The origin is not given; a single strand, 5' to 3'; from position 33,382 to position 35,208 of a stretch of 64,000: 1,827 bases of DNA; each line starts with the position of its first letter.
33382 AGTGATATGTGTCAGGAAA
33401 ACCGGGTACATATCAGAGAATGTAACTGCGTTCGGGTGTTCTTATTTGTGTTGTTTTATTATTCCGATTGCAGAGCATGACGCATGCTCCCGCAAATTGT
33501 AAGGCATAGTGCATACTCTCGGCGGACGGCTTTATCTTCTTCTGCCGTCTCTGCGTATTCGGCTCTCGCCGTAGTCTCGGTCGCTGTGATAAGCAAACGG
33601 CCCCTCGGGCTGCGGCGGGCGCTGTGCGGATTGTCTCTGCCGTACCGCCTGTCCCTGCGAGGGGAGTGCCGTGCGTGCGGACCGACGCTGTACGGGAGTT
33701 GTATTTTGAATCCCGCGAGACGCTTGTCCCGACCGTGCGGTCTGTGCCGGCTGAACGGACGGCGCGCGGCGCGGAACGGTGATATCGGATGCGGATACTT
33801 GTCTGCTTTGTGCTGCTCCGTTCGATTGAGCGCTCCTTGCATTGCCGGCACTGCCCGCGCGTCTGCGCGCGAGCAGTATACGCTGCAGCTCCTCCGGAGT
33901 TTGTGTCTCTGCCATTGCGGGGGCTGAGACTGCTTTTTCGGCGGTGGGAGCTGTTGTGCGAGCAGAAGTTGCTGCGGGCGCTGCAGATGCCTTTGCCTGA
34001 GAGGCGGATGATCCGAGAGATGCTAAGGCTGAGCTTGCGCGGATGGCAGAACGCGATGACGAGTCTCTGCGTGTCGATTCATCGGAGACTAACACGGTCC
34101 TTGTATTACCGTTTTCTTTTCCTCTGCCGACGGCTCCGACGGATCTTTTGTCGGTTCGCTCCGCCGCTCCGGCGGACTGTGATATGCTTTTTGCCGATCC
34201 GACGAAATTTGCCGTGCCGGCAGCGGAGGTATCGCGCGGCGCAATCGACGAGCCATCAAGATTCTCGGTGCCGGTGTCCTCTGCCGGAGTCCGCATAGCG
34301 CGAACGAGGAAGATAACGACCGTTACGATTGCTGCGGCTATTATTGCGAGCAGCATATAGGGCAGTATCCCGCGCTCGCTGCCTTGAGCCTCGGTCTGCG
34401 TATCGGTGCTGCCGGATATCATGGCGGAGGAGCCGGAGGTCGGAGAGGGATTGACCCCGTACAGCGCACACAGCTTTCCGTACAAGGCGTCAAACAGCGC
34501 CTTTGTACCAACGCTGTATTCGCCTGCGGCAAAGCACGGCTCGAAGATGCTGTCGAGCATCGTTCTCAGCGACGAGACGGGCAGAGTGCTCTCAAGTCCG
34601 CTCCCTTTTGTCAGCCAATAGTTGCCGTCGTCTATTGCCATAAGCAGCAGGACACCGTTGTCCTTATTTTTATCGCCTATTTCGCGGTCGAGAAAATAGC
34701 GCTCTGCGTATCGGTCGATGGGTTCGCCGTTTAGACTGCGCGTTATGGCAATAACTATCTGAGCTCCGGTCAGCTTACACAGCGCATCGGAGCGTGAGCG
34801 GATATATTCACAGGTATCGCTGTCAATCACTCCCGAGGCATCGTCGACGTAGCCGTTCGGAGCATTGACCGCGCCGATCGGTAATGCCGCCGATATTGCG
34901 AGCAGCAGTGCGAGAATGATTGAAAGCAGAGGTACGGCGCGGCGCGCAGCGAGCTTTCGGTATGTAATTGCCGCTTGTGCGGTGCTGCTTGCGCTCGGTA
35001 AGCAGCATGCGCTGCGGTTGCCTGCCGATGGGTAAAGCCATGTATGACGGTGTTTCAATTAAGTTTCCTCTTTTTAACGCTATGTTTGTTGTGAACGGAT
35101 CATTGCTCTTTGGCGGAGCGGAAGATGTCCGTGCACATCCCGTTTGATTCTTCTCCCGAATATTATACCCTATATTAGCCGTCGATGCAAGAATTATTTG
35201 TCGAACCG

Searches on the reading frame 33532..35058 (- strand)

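Call 75: search_protein_families(library=pfam, proteins=[window:33532-35058:-], max_evalue=0.00001)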
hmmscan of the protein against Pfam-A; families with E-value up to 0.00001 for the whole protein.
window:33532-35058:- (508 aa): 1 family
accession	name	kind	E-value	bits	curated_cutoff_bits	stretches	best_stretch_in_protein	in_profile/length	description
PF04536.20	TPM_phosphatase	-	2.2e-24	86.3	22.1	1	71-193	1-123/125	TPM domain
